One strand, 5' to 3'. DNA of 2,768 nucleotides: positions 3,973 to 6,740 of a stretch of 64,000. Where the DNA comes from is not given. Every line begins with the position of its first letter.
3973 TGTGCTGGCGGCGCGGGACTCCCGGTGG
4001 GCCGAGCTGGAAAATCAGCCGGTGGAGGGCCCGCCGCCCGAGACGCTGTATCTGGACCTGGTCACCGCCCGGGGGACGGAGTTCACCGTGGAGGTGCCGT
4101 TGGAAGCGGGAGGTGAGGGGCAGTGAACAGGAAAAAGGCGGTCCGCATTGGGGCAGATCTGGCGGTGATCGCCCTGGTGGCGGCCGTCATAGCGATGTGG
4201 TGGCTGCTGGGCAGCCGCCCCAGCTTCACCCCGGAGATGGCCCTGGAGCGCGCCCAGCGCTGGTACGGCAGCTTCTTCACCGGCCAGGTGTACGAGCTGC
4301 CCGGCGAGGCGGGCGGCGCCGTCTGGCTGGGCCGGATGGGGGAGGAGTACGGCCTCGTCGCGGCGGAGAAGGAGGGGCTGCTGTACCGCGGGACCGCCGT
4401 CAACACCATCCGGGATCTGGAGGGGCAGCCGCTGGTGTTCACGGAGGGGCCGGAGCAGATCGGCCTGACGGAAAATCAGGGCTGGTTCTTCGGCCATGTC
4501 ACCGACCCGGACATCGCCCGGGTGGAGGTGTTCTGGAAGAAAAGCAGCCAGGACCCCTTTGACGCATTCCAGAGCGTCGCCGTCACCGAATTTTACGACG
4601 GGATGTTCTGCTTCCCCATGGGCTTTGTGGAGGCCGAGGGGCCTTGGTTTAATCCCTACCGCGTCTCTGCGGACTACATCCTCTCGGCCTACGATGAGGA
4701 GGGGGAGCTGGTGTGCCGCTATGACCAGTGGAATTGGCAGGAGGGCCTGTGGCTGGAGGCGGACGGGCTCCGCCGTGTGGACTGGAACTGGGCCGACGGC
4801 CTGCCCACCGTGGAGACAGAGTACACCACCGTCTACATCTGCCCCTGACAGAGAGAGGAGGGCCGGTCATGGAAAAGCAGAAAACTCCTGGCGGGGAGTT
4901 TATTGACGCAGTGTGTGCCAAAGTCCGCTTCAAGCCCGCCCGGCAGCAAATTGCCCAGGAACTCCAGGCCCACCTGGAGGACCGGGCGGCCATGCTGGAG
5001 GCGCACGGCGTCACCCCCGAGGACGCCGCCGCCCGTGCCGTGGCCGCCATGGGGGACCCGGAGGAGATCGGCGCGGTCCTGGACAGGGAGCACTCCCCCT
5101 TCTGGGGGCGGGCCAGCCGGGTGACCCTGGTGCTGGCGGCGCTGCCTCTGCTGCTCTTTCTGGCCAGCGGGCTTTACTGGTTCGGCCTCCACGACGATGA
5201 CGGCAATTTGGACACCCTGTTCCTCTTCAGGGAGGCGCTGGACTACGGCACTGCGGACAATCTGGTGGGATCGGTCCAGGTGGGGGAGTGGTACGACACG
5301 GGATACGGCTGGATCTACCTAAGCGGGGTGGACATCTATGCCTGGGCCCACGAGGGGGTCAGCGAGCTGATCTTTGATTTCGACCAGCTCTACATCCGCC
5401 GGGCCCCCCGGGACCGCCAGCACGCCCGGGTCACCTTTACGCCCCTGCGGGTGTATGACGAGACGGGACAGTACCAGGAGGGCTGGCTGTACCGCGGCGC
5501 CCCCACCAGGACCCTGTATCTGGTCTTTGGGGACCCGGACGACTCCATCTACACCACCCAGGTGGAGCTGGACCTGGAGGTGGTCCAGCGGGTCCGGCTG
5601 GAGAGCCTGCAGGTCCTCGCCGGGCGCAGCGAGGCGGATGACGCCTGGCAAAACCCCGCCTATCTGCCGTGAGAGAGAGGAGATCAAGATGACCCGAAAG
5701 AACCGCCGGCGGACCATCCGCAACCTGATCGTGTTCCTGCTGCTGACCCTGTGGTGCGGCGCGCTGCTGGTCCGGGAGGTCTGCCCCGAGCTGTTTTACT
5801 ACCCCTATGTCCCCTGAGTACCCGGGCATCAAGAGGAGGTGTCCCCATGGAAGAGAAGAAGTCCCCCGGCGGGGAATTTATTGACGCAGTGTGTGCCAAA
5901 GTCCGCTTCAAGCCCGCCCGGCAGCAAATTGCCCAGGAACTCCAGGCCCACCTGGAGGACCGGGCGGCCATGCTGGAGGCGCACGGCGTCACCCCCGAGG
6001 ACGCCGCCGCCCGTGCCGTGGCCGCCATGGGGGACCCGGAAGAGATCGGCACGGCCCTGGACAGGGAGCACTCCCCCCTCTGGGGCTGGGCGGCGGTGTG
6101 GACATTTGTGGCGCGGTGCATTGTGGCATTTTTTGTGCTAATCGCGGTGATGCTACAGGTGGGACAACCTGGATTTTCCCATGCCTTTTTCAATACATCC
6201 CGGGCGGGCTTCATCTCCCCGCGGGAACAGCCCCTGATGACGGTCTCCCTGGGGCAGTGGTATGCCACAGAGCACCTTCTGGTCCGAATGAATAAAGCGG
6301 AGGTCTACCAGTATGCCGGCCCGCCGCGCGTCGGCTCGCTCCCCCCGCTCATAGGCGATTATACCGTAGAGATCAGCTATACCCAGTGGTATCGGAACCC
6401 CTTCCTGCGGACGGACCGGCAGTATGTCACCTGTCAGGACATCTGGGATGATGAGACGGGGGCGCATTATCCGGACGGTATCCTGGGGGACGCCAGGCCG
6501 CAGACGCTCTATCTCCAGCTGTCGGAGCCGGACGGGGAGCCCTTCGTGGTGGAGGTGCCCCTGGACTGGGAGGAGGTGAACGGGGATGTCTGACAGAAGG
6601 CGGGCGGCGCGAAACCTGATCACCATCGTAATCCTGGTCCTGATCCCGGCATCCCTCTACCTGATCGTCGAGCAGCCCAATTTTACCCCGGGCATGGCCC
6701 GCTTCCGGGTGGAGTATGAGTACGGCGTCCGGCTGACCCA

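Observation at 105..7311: One PadR regulator followed by a 7-kb same-strand array of six PadR-partner (HAAS/permease-prefix-like) membrane sensors, each after the first paired with a second membrane-anchored family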

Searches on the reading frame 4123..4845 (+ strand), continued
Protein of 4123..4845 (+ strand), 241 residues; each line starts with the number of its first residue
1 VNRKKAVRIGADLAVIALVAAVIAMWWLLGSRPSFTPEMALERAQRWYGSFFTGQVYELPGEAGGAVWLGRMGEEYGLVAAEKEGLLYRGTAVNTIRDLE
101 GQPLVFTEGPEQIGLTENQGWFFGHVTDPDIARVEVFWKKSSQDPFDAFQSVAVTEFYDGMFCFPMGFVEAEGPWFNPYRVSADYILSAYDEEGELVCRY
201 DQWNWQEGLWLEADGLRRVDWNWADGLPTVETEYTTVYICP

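Call 33: find_encoding_contigs(protein=P0106, flank=6000, max_places=3)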
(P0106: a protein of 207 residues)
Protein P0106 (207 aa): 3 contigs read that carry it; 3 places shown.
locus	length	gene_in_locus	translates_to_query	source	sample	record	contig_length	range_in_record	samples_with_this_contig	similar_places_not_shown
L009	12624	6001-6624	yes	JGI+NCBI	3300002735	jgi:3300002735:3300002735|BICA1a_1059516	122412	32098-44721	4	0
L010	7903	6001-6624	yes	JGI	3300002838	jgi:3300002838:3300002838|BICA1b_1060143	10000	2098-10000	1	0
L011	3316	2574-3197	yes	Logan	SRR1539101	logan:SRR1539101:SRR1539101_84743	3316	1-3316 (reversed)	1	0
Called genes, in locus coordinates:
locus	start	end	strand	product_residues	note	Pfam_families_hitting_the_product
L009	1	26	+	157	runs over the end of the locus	PF01281:Ribosomal_L9_N, PF03948:Ribosomal_L9_C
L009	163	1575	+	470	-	PF00772:DnaB, PF13481:AAA_25, PF03796:DnaB_C, PF06745:ATPase (faint)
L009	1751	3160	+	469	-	PF00890:FAD_binding_2 (faint), PF01134:GIDA (faint), PF01494:FAD_binding_3 (faint), PF07992:Pyr_redox_2 (faint), PF21688:FAD-depend_C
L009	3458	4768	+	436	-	PF00709:Adenylsucc_synt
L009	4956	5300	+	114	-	PF03551:PadR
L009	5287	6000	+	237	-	-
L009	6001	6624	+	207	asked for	-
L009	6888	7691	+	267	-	PF02540:NAD_synthase (weak)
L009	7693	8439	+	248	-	PF00731:AIRC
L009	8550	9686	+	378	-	PF01969:Ni_insertion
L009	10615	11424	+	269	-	-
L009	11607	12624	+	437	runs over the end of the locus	PF04055:Radical_SAM, PF12544:LAM_C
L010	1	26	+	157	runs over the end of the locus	PF01281:Ribosomal_L9_N, PF03948:Ribosomal_L9_C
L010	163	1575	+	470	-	PF00772:DnaB, PF13481:AAA_25, PF03796:DnaB_C, PF06745:ATPase (faint)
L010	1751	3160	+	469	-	PF00890:FAD_binding_2 (faint), PF01134:GIDA (faint), PF01494:FAD_binding_3 (faint), PF07992:Pyr_redox_2 (faint), PF21688:FAD-depend_C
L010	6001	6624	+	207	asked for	-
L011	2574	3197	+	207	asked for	-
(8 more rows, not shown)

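Call 34: find_encoding_contigs(protein=P0100, flank=6000, max_places=3)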
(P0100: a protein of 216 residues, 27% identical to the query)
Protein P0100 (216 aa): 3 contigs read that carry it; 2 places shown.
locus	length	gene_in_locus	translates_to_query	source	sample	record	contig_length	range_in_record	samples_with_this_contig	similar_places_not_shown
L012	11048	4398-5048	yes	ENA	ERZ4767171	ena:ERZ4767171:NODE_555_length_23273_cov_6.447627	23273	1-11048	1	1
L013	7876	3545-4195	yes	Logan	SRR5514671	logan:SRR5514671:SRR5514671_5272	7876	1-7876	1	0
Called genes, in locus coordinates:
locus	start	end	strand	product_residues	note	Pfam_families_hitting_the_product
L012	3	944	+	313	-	?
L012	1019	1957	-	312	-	PF02558:ApbA, PF08546:ApbA_C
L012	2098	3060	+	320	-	PF00389:2-Hacid_dh, PF02826:2-Hacid_dh_C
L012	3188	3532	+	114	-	PF03551:PadR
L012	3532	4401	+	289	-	-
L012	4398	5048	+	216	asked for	PF16447:DUF5044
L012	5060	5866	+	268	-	PF22564:HAAS (faint)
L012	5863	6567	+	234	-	PF16447:DUF5044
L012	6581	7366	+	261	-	-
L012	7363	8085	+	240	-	PF16447:DUF5044 (faint)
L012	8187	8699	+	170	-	PF00395:SLH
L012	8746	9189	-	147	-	PF05105:Phage_holin_4_1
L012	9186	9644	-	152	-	PF02839:CBM_5_12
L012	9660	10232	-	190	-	PF10076:Phage_Mu_Gp48 (weak)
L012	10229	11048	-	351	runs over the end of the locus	PF04865:Baseplate_J, PF26078:Baseplate_J_M, PF26079:Baseplate_J_C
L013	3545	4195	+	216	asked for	PF16447:DUF5044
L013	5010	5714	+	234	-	PF16447:DUF5044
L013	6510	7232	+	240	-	PF16447:DUF5044 (faint)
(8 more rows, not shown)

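Call 50: predict_structure(alignment_id=A5)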
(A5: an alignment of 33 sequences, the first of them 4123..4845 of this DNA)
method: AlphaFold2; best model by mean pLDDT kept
length: 241 residues; sequences in the alignment: 33
mean_pLDDT: 73.0   pTM: 0.69
mean pLDDT of the five models: 73.0, 72.0, 71.8, 71.4, 71.2
residues with pLDDT >= 90: 63; 70-90: 89; 50-70: 34; < 50: 55
segments of 3 or more residues with pLDDT < 50: 111-118, 169-181, 205-222, 228-237, 239-241
pLDDT, mean of each block of 10 residues (from residue 1): 86 96 81 80 85 88 76 90 77 84 80 46 91 85 64 92 72 40 76 88 52 37 46 43 35
secondary structure, 60 per line:
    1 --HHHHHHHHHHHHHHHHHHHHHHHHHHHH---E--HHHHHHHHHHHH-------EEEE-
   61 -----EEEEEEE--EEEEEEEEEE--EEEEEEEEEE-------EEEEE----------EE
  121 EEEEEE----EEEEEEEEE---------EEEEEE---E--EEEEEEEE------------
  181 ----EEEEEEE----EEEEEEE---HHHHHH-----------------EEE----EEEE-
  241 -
elements in order: H3-30 H37-48 E56-59 E66-72 E75-84 E87-96 E104-108 E119-126 E131-139 E149-154 E161-168 E185-191 E196-202 H206-211 E229-231 E236-239
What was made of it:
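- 4123..4848 (+): B2: type-II membrane protein, DUF5044-like. The AF2 model has pLDDT 73, with a TM helix 3-30, a helix 37-48 and then an all-beta domain (call 50).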

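Call 56: fold_search(model_id=the predicted structure, library=pdb)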
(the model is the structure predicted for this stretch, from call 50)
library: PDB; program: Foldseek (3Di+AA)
matches with E <= 10: 891; with E <= 0.001: 0
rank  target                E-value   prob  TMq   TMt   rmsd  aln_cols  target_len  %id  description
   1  8oe4_D                3.4e-02  0.35  0.19  0.11  17.5       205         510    6  Cryo-EM structure of a pre-dimerized human IL-23 complete extracellular signaling complex. (released 2024-02-07)
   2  4zbj_A                4.7e-02  0.60  0.22  0.30  14.0       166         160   13  UBN1 peptide bound to H3.3/H4/Asf1 (released 2015-07-15)
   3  3o0l_A                6.2e-02  0.33  0.17  0.33  14.4       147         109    7  Crystal structure of a Pfam DUF1425 family member (Shew_1734) from Shewanella sp. pv-4 at 1.81 a resolution (released 2010-08-04)
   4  2dze_B                6.9e-02  0.54  0.22  0.29  14.3       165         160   10  Crystal structure of histone chaperone Asf1 in complex with a C-terminus of histone H3 (released 2007-10-16)
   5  2dze_A                7.3e-02  0.41  0.20  0.27  13.5       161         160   10  Crystal structure of histone chaperone Asf1 in complex with a C-terminus of histone H3 (released 2007-10-16)
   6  2ygv_B                1.1e-01  0.38  0.21  0.28  14.4       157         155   11  Conserved N-terminal domain of the yeast Histone Chaperone Asf1 in complex with the C-terminal fragment of Rad53 (released 2012-02-15)
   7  3e0g_A                1.1e-01  0.44  0.24  0.13  17.7       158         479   13  Structure of the Leukemia Inhibitory Factor Receptor (LIF-R) domains D1-D5 (released 2008-09-23)
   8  3wa2                  1.1e-01  0.08  0.11  0.06  19.5       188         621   13  High resolution crystal structure of copper amine oxidase from arthrobacter globiformis (released 2013-09-11)
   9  7zn4_c                1.2e-01  0.38  0.23  0.25  19.2       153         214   14  Tail tip of siphophage T5 : bent fibre after interaction with its bacterial receptor FhuA (released 2023-02-08)
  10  3kii_B                1.2e-01  0.08  0.11  0.06  16.1       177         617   10  AGAO 5-phenoxy-2,3-pentadienylamine complex (released 2010-10-27)
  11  6wdq_C                1.3e-01  0.35  0.24  0.20  17.6       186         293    8  IL23/IL23R/IL12Rb1 signaling complex (released 2021-02-24)
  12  2a74_D                1.4e-01  0.44  0.25  0.11  18.9       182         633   10  Human Complement Component C3c (released 2005-09-27)
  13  1qg3_A                1.4e-01  0.38  0.22  0.26  21.1       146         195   14  CRYSTAL STRUCTURE OF A TANDEM PAIR OF FIBRONECTIN TYPE III DOMAINS FROM THE CYTOPLASMIC TAIL OF INTEGRIN ALPHA6 BETA4 (released 1999-08-20)
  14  1w4n_A                1.5e-01  0.07  0.12  0.06  19.6       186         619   11  AGAO covalent complex with Tranylcypromine (released 2005-12-08)
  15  6f0f_A                1.5e-01  0.33  0.21  0.29  12.8       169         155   12  Crystal structure ASF1-ip2_s (released 2019-06-12)
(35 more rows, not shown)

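Call 68: find_related_loci(query=A7, collection=metagenome_contigs, flank=8000)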
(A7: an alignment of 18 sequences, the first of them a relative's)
Query A7 (216 aa) in metagenome_contigs; peptide patterns used: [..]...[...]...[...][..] (x = any residue, [..] = any of these).
381 stretches matched a pattern; 9 encode a relative of the query (tblastn E <= 1e-3); 9 distinct loci.
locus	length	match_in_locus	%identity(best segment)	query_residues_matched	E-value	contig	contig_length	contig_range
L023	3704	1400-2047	78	1-216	2e-111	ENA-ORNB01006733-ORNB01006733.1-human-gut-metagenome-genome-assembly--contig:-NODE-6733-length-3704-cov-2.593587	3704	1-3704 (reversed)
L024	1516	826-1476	70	1-216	1e-95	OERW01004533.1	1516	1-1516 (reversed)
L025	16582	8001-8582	40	10-198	1e-35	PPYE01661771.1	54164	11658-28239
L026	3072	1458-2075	38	10-198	7e-30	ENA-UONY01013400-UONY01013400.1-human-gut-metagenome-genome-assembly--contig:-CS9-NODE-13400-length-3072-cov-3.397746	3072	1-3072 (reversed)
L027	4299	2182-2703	39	32-198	1e-29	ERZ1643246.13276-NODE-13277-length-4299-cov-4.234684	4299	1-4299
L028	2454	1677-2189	27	34-199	2e-12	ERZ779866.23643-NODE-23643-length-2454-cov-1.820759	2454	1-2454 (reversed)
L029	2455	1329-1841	29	33-198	3e-11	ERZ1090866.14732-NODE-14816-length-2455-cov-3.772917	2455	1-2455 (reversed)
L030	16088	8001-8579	33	10-199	3e-21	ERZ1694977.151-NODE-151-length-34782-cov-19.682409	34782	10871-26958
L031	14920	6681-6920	36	119-198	2e-8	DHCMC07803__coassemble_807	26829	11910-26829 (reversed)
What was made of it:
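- Tried and rejected: It was repeated with the DUF5044 subset (call 68).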

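Call 72: search_protein_families(library=pfam, proteins=[L025:5744-6697:+, L025:13045-13716:-, L025:13117-13977:+, L025:14058-14624:-, L025:14624-15688:-, L030:2887-3843:+, L030:10240-10728:+, L030:10646-11212:-, L030:11212-12294:-, L030:12278-13267:-], max_evalue=0.001)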
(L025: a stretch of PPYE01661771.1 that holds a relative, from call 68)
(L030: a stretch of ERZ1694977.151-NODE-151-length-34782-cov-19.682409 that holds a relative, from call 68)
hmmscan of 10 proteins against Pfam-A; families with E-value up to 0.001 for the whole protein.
L025:5744-6697:+ (318 aa): 1 family
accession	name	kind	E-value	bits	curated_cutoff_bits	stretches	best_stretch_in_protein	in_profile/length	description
PF02826.25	2-Hacid_dh_C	-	3.1e-46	157.4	25.1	1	108-283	1-178/178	D-isomer specific 2-hydroxyacid dehydrogenase, NAD binding domain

L025:13045-13716:- (223 aa): 0 families

L025:13117-13977:+ (287 aa): 1 family
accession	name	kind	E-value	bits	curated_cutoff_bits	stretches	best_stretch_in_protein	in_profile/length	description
PF00892.27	EamA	-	9.2e-39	133.3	28.2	2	149-284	2-132/135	EamA-like transporter family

L025:14058-14624:- (188 aa): 1 family
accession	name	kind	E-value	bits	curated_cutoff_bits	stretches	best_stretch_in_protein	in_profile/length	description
PF10076.14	Phage_Mu_Gp48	-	3.5e-07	30.6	37.4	1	28-151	21-145/150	Bacteriophage Mu-like, Gp48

L025:14624-15688:- (354 aa): 1 family
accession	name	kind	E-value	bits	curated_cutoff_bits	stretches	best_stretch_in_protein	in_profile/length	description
PF04865.19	Baseplate_J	-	1.6e-55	188.6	21.1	1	60-310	1-252/255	Baseplate J-like protein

L030:2887-3843:+ (319 aa): 2 families
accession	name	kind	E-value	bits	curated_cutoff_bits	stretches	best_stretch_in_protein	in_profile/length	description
PF02826.25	2-Hacid_dh_C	-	1.9e-45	154.9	25.1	1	108-284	1-178/178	D-isomer specific 2-hydroxyacid dehydrogenase, NAD binding domain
PF00389.36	2-Hacid_dh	-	9.6e-06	25.7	24.6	1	60-318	55-133/134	D-isomer specific 2-hydroxyacid dehydrogenase, catalytic domain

L030:10240-10728:+ (163 aa): 0 families

L030:10646-11212:- (188 aa): 1 family
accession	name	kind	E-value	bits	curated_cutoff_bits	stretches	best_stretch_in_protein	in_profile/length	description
PF10076.14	Phage_Mu_Gp48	-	1.3e-08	35.2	37.4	1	27-150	21-145/150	Bacteriophage Mu-like, Gp48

L030:11212-12294:- (360 aa): 1 family
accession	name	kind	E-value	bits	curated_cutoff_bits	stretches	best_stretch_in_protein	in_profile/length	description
PF04865.19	Baseplate_J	-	1.3e-55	188.9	21.1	1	67-317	2-253/255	Baseplate J-like protein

L030:12278-13267:- (329 aa): 0 families

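Call 80: search_protein_families(library=padloc, proteins=[window:4123-4845:+], max_evalue=0.01)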
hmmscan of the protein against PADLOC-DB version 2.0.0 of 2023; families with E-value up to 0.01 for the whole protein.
window:4123-4845:+ (241 aa): 0 families

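Call 81: search_protein_families(library=phrogs, proteins=[window:4123-4845:+], max_evalue=0.01)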
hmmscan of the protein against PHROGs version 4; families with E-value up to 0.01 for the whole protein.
window:4123-4845:+ (241 aa): 0 families

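Call 85: fold_search(model_id=the predicted structure, library=viral)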
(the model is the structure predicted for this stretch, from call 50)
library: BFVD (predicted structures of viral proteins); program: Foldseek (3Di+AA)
matches with E <= 10: 691; with E <= 0.001: 0
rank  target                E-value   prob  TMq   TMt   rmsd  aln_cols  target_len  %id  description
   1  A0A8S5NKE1            3.4e-02  0.33  0.17  0.07  19.4       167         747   11  Adhesin protein [Siphoviridae sp. ctK0l2]
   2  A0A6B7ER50            4.4e-02  0.30  0.21  0.07  15.3       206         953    9  (no name in the UniProt tables at hand)
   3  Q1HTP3                5.4e-02  0.21  0.20  0.16  22.2       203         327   11  W2R [Squirrelpox virus]
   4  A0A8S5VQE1            7.5e-02  0.44  0.22  0.11  21.1       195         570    7  (no name in the UniProt tables at hand)
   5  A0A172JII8            9.8e-02  0.44  0.22  0.09  18.4       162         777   10  Virion protein [Bacillus phage AR9]
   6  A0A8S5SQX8            1.0e-01  0.25  0.19  0.20  19.1       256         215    8  Uncharacterized protein [Podoviridae sp. ctXBg1]
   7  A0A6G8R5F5            1.0e-01  0.13  0.12  0.09  12.8       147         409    9  Tail fiber protein [Synechococcus phage S-N03]
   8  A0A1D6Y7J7            1.1e-01  0.21  0.19  0.21  15.4       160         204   13  (no name in the UniProt tables at hand)
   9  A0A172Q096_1          1.3e-01  0.23  0.21  0.05  16.8       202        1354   14  F5/8 type C domain-containing protein [Acinetobacter phage vB_AbaM_ME3]
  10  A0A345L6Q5            1.4e-01  0.21  0.20  0.12  15.9       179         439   14  Uncharacterized protein [Serratia phage Scapp]
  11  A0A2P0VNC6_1          1.4e-01  0.44  0.23  0.07  19.7       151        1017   14  Glycosyl hydrolase family 65 protein [Tetraselmis virus 1]
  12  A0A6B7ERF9            1.7e-01  0.14  0.22  0.18  19.6       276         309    9  (no name in the UniProt tables at hand)
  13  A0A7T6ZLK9            2.0e-01  0.06  0.13  0.07  33.1       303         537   10  (no name in the UniProt tables at hand)
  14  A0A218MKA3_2          2.1e-01  0.33  0.22  0.06  24.1       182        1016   10  Putative gp62 [uncultured virus]
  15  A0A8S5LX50            2.1e-01  0.11  0.15  0.14  21.2       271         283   11  Uncharacterized protein [Siphoviridae sp. ct3pR10]
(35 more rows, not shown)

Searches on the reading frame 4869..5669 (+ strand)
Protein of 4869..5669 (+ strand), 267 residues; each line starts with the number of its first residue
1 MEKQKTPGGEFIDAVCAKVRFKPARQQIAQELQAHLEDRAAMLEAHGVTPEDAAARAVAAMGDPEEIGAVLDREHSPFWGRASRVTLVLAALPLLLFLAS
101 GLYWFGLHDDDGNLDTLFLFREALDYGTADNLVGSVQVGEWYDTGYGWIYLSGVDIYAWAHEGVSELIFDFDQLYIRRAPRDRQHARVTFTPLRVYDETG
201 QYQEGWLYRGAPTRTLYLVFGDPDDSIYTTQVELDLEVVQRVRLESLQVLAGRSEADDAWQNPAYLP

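Call 3: search_protein_families(library=pfam, proteins=[window:4869-5669:+], max_evalue=1)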
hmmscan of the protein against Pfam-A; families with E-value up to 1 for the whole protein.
window:4869-5669:+ (267 aa): 3 families
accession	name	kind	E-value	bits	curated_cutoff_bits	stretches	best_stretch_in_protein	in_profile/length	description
PF22564.2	HAAS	-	0.00014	22.6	27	1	24-68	17-53/55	HAAS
PF18075.7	FtsX_ECD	-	0.16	13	23.5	1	24-78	11-66/96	FtsX extracellular domain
PF12335.14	SBF2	-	0.33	11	22.1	1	11-45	43-77/227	Myotubularin protein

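Call 4: search_protein_families(library=ncbifam, proteins=[window:4869-5669:+], max_evalue=1)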
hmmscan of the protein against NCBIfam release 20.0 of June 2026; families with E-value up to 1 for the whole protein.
window:4869-5669:+ (267 aa): 2 families
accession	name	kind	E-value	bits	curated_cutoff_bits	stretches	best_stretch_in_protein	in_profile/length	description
NF038403.1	perm_prefix_1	domain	1.8e-14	53.3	30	1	20-70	6-57/59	permease prefix domain 1-containing protein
NF033919.1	PA2779_fam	subfamily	0.16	12.1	40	1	24-65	40-78/123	PA2779 family protein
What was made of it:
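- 4869..5672 (+): A5: HAAS module + TM + beta ectodomain. NF038403 scores 53.3 bits (call 4).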

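Call 80: search_protein_families(library=padloc, proteins=[window:4869-5669:+], max_evalue=0.01)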
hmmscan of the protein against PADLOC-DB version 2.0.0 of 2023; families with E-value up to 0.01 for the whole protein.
window:4869-5669:+ (267 aa): 0 families

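Call 81: search_protein_families(library=phrogs, proteins=[window:4869-5669:+], max_evalue=0.01)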
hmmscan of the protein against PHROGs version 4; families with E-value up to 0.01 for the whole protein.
window:4869-5669:+ (267 aa): 0 families

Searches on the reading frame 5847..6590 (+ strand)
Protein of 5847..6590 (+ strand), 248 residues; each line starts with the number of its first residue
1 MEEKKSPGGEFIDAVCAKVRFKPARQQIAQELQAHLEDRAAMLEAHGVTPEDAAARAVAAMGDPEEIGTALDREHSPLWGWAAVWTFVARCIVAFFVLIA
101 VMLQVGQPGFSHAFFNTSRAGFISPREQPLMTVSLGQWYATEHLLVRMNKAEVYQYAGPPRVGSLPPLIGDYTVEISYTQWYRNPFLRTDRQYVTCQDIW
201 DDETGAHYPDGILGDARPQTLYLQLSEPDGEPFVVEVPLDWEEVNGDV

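Call 3: search_protein_families(library=pfam, proteins=[window:5847-6590:+], max_evalue=1)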
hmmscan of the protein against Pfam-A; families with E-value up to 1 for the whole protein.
window:5847-6590:+ (248 aa): 5 families
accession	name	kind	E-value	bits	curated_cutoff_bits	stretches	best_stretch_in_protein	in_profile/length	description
PF22564.2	HAAS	-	0.0002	22.1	27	1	24-67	17-52/55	HAAS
PF01988.24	VIT1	-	0.001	19.3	28.1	1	24-110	70-165/214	VIT family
PF18075.7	FtsX_ECD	-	0.097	13.7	23.5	1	24-78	11-66/96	FtsX extracellular domain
PF05254.17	UPF0203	-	0.14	12.8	27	1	178-202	18-42/69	Uncharacterised protein family (UPF0203)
PF12335.14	SBF2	-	0.16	12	22.1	1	6-45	38-77/227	Myotubularin protein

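Call 4: search_protein_families(library=ncbifam, proteins=[window:5847-6590:+], max_evalue=1)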
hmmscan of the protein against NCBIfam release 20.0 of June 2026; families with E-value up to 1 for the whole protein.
window:5847-6590:+ (248 aa): 2 families
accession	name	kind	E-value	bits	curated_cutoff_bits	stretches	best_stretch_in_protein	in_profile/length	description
NF038403.1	perm_prefix_1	domain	1.6e-14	53.4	30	1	20-71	6-58/59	permease prefix domain 1-containing protein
NF033919.1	PA2779_fam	subfamily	0.025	14.7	40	1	24-102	40-110/123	PA2779 family protein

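Call 80: search_protein_families(library=padloc, proteins=[window:5847-6590:+], max_evalue=0.01)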
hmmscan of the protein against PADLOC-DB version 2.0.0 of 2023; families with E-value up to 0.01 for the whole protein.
window:5847-6590:+ (248 aa): 0 families

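Call 81: search_protein_families(library=phrogs, proteins=[window:5847-6590:+], max_evalue=0.01)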
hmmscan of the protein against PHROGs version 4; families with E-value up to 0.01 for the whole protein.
window:5847-6590:+ (248 aa): 0 families
